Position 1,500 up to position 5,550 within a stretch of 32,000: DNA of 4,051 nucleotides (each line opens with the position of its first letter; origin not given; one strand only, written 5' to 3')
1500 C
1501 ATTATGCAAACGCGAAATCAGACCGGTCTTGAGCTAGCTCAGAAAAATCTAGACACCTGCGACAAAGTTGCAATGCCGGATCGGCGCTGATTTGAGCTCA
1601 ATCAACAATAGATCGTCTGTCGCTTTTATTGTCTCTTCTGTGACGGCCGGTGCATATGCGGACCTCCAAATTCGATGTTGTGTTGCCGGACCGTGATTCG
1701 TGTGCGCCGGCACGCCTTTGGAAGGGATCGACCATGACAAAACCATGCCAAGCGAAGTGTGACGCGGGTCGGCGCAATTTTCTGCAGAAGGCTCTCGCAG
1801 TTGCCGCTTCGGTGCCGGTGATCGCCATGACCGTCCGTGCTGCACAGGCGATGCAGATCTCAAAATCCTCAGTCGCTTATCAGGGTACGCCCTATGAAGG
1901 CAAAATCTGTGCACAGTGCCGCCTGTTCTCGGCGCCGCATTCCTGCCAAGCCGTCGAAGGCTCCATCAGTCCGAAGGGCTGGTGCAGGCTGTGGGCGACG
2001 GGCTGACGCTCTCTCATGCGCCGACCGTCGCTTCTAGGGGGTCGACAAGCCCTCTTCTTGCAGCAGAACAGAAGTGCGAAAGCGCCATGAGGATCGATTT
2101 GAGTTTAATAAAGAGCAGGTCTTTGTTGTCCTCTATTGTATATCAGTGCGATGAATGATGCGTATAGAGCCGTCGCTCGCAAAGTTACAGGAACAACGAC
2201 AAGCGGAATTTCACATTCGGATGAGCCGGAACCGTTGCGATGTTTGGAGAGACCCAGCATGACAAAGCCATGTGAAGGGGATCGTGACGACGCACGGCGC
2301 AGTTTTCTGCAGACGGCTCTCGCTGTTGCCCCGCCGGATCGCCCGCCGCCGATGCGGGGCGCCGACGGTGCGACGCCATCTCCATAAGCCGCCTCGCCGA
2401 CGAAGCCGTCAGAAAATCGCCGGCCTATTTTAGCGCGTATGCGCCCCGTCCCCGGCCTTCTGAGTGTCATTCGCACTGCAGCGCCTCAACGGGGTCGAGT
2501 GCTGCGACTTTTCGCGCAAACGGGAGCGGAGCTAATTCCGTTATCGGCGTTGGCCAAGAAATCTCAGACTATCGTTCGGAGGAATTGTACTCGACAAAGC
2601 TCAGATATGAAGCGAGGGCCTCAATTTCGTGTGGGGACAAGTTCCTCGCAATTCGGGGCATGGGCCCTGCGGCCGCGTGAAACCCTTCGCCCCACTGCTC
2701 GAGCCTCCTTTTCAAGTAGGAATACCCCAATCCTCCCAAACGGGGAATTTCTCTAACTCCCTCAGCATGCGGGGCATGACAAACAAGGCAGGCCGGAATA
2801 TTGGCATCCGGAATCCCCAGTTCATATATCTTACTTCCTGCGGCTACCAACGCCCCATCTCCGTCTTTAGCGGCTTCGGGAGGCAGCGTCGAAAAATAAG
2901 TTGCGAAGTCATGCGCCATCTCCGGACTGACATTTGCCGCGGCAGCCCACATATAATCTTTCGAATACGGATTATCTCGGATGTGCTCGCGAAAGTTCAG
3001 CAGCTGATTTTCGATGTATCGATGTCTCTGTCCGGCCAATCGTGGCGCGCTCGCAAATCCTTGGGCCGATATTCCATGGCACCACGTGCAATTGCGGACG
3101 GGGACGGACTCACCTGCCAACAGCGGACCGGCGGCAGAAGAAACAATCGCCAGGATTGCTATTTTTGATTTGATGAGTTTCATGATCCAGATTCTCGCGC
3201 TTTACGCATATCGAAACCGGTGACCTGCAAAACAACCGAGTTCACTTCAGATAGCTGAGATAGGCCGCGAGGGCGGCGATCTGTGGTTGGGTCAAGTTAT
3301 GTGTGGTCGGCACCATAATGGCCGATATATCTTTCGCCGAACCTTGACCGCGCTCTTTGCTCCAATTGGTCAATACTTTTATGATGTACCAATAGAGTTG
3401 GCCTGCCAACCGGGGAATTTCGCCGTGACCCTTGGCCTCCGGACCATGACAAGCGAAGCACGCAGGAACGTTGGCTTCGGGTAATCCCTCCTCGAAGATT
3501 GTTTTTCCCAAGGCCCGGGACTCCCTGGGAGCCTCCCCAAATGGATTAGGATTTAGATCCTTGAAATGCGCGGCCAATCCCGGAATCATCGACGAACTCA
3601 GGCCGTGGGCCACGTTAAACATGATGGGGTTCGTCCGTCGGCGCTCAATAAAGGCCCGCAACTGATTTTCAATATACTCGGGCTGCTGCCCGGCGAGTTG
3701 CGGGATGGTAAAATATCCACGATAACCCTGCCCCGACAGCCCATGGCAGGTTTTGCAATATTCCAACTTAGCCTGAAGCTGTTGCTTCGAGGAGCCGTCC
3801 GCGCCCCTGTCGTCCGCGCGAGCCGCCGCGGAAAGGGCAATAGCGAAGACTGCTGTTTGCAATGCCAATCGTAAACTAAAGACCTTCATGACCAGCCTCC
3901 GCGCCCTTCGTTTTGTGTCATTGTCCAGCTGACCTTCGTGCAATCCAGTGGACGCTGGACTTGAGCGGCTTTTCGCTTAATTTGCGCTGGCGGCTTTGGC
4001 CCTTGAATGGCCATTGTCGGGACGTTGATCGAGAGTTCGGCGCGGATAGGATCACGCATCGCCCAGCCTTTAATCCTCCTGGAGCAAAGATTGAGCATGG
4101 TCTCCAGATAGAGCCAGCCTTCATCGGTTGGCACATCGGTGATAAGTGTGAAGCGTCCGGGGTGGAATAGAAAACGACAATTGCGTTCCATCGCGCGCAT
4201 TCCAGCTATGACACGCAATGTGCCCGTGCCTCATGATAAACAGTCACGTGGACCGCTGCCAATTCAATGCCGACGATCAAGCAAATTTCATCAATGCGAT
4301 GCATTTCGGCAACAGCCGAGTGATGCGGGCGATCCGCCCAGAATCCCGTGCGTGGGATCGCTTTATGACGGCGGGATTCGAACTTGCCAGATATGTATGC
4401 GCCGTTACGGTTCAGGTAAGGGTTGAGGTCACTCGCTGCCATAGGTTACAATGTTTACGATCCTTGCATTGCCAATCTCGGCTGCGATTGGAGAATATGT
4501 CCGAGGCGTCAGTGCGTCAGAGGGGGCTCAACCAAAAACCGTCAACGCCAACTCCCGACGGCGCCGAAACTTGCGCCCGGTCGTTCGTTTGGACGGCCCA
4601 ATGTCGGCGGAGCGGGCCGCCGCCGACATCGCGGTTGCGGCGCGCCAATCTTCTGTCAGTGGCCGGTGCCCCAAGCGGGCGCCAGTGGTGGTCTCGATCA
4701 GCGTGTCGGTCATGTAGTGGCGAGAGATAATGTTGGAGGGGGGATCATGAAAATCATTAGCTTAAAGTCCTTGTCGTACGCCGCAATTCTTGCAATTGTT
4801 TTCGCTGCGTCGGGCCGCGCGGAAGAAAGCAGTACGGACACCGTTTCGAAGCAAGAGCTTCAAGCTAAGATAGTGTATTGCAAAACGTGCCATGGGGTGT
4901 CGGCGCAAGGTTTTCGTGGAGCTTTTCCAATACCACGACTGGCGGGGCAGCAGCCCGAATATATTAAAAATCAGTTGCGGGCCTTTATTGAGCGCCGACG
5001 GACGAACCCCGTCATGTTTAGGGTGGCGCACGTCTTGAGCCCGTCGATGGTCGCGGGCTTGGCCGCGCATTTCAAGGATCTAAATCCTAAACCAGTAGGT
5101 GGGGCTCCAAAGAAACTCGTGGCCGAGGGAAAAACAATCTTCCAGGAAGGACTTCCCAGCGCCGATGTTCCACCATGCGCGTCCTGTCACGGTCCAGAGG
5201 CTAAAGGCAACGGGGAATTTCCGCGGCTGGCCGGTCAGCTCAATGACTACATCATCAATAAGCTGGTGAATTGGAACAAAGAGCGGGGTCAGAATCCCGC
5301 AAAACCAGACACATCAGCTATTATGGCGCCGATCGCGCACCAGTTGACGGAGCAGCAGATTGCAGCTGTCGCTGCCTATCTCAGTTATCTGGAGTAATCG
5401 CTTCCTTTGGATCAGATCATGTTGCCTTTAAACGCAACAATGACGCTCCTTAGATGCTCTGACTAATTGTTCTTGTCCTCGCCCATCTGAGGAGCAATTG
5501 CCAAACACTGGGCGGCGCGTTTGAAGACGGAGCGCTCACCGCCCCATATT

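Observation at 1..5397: Lower-GC redox island: Cyc2-like fused cytochrome-porin, Tat-HiPIP and three dihaem c4 cytochromes beside zapA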

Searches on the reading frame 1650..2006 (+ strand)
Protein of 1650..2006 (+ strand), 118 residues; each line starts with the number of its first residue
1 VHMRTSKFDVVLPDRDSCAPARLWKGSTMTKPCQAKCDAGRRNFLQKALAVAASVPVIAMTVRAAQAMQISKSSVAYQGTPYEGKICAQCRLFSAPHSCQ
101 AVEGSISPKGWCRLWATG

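Call 5: search_protein_families(library=pfam, proteins=[window:1650-2006:+], max_evalue=0.01)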
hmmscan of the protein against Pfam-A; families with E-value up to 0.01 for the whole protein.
window:1650-2006:+ (118 aa): 1 family
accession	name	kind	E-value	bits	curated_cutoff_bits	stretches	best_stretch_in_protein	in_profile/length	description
PF01355.22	HIPIP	-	0.00027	21.6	22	1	77-116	25-66/66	High potential iron-sulfur protein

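Call 6: search_protein_families(library=ncbifam, proteins=[window:1650-2006:+], max_evalue=0.01)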
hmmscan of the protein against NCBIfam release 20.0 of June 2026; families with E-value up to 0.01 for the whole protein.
window:1650-2006:+ (118 aa): 2 families
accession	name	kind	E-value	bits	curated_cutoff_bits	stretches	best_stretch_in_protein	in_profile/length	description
NF041615.1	Feoxidase_Iro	equivalog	1.3e-16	60.6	100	1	40-113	9-83/90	iron oxidase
TIGR02811.1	formate_TAT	hypoth_equivalog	0.0002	21.6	48.45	1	35-74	5-44/66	formate dehydrogenase region TAT target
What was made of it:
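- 1734..2006 (+): Tat-exported HiPIP (90 aa precursor). Pfam HIPIP and NCBIfam Iro hits (calls 5, 6).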

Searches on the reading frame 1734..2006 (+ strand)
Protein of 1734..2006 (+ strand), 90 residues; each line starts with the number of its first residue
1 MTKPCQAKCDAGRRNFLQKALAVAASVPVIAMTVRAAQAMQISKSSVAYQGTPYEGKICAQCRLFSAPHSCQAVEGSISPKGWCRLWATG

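Call 46: search_solved_structures(query=window:1734-2006:+, max_evalue=0.1, show_alignments=2)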
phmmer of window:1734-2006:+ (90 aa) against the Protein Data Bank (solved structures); distinct sequences matched with E-value up to 0.1: 4.
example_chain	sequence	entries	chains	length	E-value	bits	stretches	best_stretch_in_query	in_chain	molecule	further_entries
6xyv_A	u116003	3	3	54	3.7e-09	40.2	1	43-88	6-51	PioC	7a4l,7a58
3h31_A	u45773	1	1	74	2e-05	28.3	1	36-88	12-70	High potential iron-sulfur protein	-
1hpi_A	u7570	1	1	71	0.03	18.2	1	36-88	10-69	HIGH POTENTIAL IRON SULFUR PROTEIN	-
1eyt_A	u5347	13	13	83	0.07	17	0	22-88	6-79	HIGH-POTENTIAL IRON-SULFUR PROTEIN | High potential iron-sulfur protein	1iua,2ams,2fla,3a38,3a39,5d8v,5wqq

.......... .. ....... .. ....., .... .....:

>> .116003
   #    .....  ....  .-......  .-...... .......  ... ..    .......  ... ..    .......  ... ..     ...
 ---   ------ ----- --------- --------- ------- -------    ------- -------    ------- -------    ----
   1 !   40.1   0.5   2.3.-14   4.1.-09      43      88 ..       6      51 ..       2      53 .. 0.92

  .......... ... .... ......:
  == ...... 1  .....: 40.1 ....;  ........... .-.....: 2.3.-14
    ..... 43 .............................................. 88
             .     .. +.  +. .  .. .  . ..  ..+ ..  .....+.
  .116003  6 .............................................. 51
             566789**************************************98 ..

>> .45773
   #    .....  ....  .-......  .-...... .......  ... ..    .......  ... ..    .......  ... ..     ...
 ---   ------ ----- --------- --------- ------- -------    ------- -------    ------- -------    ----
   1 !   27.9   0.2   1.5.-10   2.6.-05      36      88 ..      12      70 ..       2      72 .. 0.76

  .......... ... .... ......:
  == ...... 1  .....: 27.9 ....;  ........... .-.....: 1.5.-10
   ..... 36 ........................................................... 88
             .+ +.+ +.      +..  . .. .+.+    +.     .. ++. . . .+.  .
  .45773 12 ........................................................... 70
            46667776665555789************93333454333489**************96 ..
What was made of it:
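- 1734..2006 (+): Best PDB match is PioC 6xyv, E 3.7e-9 (call 46).
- On HiPIP (PF01355); Iro equivalog (NF041615): PioC matches at E 3.7e-9 over 46 residues that include all four Cys (call 46).
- Closest known: PioABC of Rhodopseudomonas palustris TIE-1. Same: The HiPIP is most similar to PioC among solved structures (E 3.7e-9, call 46).
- The best solved-structure match of the HiPIP is PioC (call 46).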

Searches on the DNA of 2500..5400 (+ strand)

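Call 78: search_dna_similar(query=window:2500-5400:+, collection=plasmids, mode=distant, max_rows=10)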
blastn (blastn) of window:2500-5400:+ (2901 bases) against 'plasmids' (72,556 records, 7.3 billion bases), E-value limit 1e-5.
Records with a match: 3; places in all: 5; records where one place covers at least 80% of the query: 0.
Best place of each record, by identity: 60-80% 3.
By first word of the organism name: Azospirillum 2; Methylocystis 1.
By predicted mobility (MOB-suite, as given by PLSDB): non-mobilizable 2; mobilizable 1.
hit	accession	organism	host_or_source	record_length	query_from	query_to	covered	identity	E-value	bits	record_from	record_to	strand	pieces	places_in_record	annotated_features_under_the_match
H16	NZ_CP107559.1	Methylocystis sp. MJC1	whole organism,Alpine Peat Bogs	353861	98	1291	41%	64.6%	5e-29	253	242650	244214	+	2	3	c-type cytochrome (x3)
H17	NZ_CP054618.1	Azospirillum oryzae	cell culture,soil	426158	1490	1644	5%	72.6%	5e-10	76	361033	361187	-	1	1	none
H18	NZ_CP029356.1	Azospirillum thermophilum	cell culture,hot spring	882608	1505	1644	5%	73.0%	1e-10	77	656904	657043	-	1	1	IS3 family transposase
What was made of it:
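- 3886..4366 (-): IS3-family transposase remnant in the c4b-c4c spacer. Match to an IS3 transposase in an Azospirillum plasmid (call 78).
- Checked: A blastn match to an annotated IS3 transposase in an Azospirillum plasmid supports it (call 78).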

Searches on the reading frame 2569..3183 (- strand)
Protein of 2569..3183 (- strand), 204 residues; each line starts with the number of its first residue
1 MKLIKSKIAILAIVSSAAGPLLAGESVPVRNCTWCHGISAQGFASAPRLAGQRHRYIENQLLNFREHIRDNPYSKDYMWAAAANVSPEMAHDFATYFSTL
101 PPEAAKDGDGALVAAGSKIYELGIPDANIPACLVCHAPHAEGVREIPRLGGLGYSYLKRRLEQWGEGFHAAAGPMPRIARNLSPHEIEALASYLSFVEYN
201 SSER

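Call 5: search_protein_families(library=pfam, proteins=[window:2569-3183:-], max_evalue=0.01)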
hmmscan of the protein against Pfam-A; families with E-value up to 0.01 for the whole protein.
window:2569-3183:- (204 aa): 2 families
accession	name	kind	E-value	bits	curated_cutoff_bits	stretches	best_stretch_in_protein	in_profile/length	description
PF00034.26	Cytochrom_C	-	2.1e-12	48.6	21.3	2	29-74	9-55/90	Cytochrome c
PF13442.11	Cytochrome_CBB3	-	9.4e-09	35.9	27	1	131-194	13-68/68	Cytochrome C oxidase, cbb3-type, subunit III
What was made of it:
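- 2569..3183 (-): Dihaem cytochrome c4, 'c4a' (204 aa). PF00034 (call 5).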

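Call 6: search_protein_families(library=ncbifam, proteins=[window:2569-3183:-], max_evalue=0.01)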
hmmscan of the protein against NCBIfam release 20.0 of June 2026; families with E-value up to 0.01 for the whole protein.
window:2569-3183:- (204 aa): 7 families
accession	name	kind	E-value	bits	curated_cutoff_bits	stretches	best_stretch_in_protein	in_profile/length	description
TIGR00782.1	ccoP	equivalog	1.4e-09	37.7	179.95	1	23-194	109-278/285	cytochrome-c oxidase, cbb3-type subunit III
NF050122.1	bc1_QcrC_actin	exception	5.2e-08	32.5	200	1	21-52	41-72/253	cytochrome bc1 complex diheme cytochrome c subunit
NF045773.1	cytochro_C550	exception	1.7e-05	24.8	125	0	23-61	51-88/118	cytochrome c550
TIGR02603.1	CxxCH_TIGR02603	domain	6.7e-05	22.9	68.15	0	23-62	5-44/134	putative heme-binding domain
NF049874.1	PdsA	exception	0.00025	20.9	330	1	24-194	20-194/198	periplasmic diheme shuttle PdsA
NF052248.1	SorU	equivalog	0.00054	20.1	100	1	129-193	10-71/72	SorU family sulfite dehydrogenase c-type cytochrome subunit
NF045774.1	cytochro_C551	exception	0.0013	18.7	118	0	24-52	42-69/110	cytochrome c551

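Call 10: find_encoding_contigs(protein=window:2569-3183:-, flank=10000, max_places=4)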
Protein window:2569-3183:- (204 aa): 1 contig read that carries it; 1 place shown.
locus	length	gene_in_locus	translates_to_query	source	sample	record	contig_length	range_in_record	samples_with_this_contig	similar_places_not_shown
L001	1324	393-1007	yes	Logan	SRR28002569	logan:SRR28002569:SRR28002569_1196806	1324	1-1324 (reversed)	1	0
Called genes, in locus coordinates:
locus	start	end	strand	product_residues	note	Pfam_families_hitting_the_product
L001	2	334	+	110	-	?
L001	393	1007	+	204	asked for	PF13442:Cytochrome_CBB3 (faint), PF00034:Cytochrom_C (faint)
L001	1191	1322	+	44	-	?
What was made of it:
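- Tried and rejected: The c4a look-up returned only an identical 1.3-kb contig (call 10).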

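Call 48: search_solved_structures(query=window:2569-3183:-, max_evalue=0.01)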
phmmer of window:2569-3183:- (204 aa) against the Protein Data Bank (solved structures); distinct sequences matched with E-value up to 0.01: 9.
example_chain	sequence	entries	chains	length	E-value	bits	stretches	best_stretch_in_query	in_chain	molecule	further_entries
1h1o_A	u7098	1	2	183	1.5e-22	83.4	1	30-195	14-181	CYTOCHROME C-552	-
1etp_A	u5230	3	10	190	2.5e-16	63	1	23-195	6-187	CYTOCHROME C4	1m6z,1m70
8uf3_A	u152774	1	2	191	1.3e-15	60.7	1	22-195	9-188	Cytochrome C4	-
6q2u_A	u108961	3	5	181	2e-15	60.1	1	19-195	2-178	Cytochrome c4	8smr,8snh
5lo9_A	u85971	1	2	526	3.9e-13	52.6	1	30-195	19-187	Cytochrome C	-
4o1w_A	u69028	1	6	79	3.9e-05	26.5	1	23-98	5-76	Cytochrome c552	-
8yts_A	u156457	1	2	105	0.00042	23.1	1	130-195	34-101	Cytochrome C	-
3mk7_C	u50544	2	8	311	0.0011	21.7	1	23-195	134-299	Cytochrome c oxidase, cbb3-type, subunit P | Cbb3-type cytochrome c oxidase subunit CcoP1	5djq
2zzs_A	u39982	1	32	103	0.0017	21.2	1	8-100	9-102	Cytochrome c554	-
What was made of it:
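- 2569..3183 (-): Best PDB match 1h1o, E 1.5e-22 (call 48).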

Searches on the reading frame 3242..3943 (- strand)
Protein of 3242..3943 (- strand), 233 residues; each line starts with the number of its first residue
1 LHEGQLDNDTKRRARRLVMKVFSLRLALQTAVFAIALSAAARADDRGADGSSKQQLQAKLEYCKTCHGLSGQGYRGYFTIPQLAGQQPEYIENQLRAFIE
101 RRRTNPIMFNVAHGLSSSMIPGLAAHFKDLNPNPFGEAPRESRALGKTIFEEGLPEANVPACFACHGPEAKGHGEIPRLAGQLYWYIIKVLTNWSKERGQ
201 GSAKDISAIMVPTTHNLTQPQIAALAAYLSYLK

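Call 5: search_protein_families(library=pfam, proteins=[window:3242-3943:-], max_evalue=0.01)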
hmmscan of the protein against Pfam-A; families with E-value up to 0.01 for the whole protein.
window:3242-3943:- (233 aa): 2 families
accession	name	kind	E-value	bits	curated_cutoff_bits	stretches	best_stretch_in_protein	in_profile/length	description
PF00034.26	Cytochrom_C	-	6e-15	56.8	21.3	2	145-232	3-89/90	Cytochrome c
PF13442.11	Cytochrome_CBB3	-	2.5e-10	41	27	1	161-229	13-68/68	Cytochrome C oxidase, cbb3-type, subunit III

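Call 6: search_protein_families(library=ncbifam, proteins=[window:3242-3943:-], max_evalue=0.01)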
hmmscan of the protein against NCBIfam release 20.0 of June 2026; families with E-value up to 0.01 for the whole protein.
window:3242-3943:- (233 aa): 4 families
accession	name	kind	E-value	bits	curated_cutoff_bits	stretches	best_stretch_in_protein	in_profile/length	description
NF049874.1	PdsA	exception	1.9e-08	34.4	330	1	47-227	12-192/198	periplasmic diheme shuttle PdsA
TIGR00782.1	ccoP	equivalog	2.3e-07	30.4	179.95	1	60-230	115-279/285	cytochrome-c oxidase, cbb3-type subunit III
NF050122.1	bc1_QcrC_actin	exception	2.2e-05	23.9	200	0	17-85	6-71/253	cytochrome bc1 complex diheme cytochrome c subunit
NF045773.1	cytochro_C550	exception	0.00035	20.5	125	0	38-101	31-94/118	cytochrome c550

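Call 84: search_solved_structures(query=window:3242-3889:-, max_evalue=0.00001)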
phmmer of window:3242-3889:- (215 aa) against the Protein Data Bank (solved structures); distinct sequences matched with E-value up to 0.00001: 6.
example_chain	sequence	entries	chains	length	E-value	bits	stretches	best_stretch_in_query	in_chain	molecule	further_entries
1h1o_A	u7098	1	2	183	8.3e-26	94.1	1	44-213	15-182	CYTOCHROME C-552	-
5lo9_A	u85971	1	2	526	5.9e-20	75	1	42-211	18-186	Cytochrome C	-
8uf3_A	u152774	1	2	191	3.6e-17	65.9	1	39-154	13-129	Cytochrome C4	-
6q2u_A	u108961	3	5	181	3e-15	59.6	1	39-212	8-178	Cytochrome c4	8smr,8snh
1etp_A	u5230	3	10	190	6.9e-11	45.3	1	38-212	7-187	CYTOCHROME C4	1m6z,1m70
4o1w_A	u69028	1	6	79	3.7e-07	33.2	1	39-111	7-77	Cytochrome c552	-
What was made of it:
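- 3242..3889 (-): Dihaem cytochrome c4, 'c4b' (215 aa from MKVFS; the ORF is open to 3943). Best PDB match 1h1o, E 8.3e-26 (call 84).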

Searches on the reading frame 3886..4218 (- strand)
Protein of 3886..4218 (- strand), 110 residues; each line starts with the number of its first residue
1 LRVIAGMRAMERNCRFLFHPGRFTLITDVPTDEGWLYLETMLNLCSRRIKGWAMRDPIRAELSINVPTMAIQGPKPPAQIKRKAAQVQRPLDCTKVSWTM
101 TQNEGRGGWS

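Call 5: search_protein_families(library=pfam, proteins=[window:3886-4218:-], max_evalue=0.01)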
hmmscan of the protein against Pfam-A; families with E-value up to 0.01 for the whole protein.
window:3886-4218:- (110 aa): 1 family
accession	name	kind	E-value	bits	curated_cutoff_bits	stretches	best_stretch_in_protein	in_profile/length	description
PF00665.32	rve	-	0.00025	21.7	32.6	1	29-79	17-69/102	Integrase core domain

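Call 6: search_protein_families(library=ncbifam, proteins=[window:3886-4218:-], max_evalue=0.01)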
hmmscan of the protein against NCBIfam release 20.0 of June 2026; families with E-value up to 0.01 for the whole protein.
window:3886-4218:- (110 aa): 1 family
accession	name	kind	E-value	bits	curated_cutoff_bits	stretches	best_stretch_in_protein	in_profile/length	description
NF033516.0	transpos_IS3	equivalog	1.4e-06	27.9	160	1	26-76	223-273/369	IS3 family transposase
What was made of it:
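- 3886..4366 (-): rve and IS3 fragment hits (calls 5, 6).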

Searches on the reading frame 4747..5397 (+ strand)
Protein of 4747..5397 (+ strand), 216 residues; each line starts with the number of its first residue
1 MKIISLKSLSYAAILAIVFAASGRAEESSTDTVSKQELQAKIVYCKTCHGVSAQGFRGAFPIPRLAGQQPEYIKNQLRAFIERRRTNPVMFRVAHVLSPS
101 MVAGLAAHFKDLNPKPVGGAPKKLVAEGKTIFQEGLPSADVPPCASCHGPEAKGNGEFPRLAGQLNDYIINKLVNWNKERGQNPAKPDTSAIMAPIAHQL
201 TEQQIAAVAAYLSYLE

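Call 5: search_protein_families(library=pfam, proteins=[window:4747-5397:+], max_evalue=0.01)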
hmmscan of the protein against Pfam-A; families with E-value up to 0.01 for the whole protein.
window:4747-5397:+ (216 aa): 3 families
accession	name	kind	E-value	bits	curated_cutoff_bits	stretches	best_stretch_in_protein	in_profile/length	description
PF00034.26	Cytochrom_C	-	3.4e-17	64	21.3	2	125-215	1-89/90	Cytochrome c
PF13442.11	Cytochrome_CBB3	-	3.2e-10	40.6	27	1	144-212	14-68/68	Cytochrome C oxidase, cbb3-type, subunit III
PF09086.16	DUF1924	-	0.00086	20.1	22.5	0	125-157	8-42/96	Domain of unknown function (DUF1924)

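Call 6: search_protein_families(library=ncbifam, proteins=[window:4747-5397:+], max_evalue=0.01)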
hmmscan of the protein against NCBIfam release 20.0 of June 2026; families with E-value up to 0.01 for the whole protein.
window:4747-5397:+ (216 aa): 11 families
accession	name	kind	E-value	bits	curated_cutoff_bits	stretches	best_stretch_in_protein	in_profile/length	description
TIGR00782.1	ccoP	equivalog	6.1e-10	38.9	179.95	1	42-213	115-279/285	cytochrome-c oxidase, cbb3-type subunit III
NF050122.1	bc1_QcrC_actin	exception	1.2e-08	34.6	200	1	119-213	35-115/253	cytochrome bc1 complex diheme cytochrome c subunit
NF049874.1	PdsA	exception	2.4e-07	30.8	330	1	34-178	17-166/198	periplasmic diheme shuttle PdsA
NF045773.1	cytochro_C550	exception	3.2e-05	23.9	125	0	144-196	60-112/118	cytochrome c550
NF045774.1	cytochro_C551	exception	8e-05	22.6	118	0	12-57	9-62/110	cytochrome c551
TIGR04485.1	thiosulf_SoxX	equivalog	0.00011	22.8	61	0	144-213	5-76/78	sulfur oxidation c-type cytochrome SoxX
TIGR04494.1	c550_PedF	equivalog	0.00062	19.7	122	1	144-213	62-128/133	cytochrome c-550 PedF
NF052248.1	SorU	equivalog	0.0016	18.7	100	0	192-211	52-71/72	SorU family sulfite dehydrogenase c-type cytochrome subunit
NF011054.0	PRK14486.1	equivalog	0.0023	17.5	447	0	124-213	214-288/294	putative bifunctional cbb3-type cytochrome c oxidase subunit II/cytochrome c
NF033864.1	cytochrome579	equivalog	0.0033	17.2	280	0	41-102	58-116/179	cytochrome 579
TIGR02603.1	CxxCH_TIGR02603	domain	0.0082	16.2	68.15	0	127-178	5-52/134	putative heme-binding domain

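Call 47: search_solved_structures(query=window:4747-5397:+, max_evalue=0.01, show_alignments=1)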
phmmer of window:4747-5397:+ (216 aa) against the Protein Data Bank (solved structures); distinct sequences matched with E-value up to 0.01: 12.
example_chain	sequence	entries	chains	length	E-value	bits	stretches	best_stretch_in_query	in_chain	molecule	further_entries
1h1o_A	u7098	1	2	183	2.8e-24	89.2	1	45-214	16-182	CYTOCHROME C-552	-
5lo9_A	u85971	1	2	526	3.1e-21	79.3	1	39-212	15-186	Cytochrome C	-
6q2u_A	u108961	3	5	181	1.6e-20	77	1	39-214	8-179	Cytochrome c4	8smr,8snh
8uf3_A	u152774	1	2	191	2.9e-16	63.1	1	39-213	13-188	Cytochrome C4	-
1etp_A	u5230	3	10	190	1.4e-14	57.6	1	39-213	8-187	CYTOCHROME C4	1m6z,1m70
4o1w_A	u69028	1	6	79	2.2e-08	37.3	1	39-112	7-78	Cytochrome c552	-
8yts_A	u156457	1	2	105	3.3e-08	36.7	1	142-213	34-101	Cytochrome C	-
2zzs_A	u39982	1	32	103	1.2e-05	28.4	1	39-112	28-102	Cytochrome c554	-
1cno_A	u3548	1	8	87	4.5e-05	26.5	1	39-114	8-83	CYTOCHROME C552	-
6xkw_p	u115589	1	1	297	0.00015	24.8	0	144-203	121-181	Cbb3-type cytochrome c oxidase subunit CcoP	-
6xkx_p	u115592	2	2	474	0.00047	23.2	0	144-203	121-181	Cbb3-type cytochrome c oxidase subunit CcoP,Cytochrome c-type cyt cy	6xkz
3vrd_A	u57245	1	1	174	0.0036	20.3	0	44-180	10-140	Flavocytochrome c heme subunit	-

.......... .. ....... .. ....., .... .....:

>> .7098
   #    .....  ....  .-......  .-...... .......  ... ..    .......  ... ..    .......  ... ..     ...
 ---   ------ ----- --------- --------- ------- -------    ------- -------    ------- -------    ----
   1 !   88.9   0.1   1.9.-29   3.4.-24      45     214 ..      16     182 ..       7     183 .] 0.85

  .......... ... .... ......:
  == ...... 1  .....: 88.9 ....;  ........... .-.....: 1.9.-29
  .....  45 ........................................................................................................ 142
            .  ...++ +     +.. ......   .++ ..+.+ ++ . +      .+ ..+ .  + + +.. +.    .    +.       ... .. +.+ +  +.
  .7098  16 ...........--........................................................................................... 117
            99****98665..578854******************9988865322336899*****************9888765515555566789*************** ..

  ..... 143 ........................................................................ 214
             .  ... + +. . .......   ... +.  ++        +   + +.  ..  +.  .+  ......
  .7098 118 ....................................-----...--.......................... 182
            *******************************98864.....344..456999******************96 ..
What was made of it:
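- On Dihaem cytochrome c4: Full-length matches to c4 structures 1h1o, 1etp, 6q2u and 8uf3 (calls 47, 48, 84).
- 4747..5397 (+): Dihaem cytochrome c4, 'c4c' (216 aa). Best PDB match 1h1o, E 2.8e-24 (call 47).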
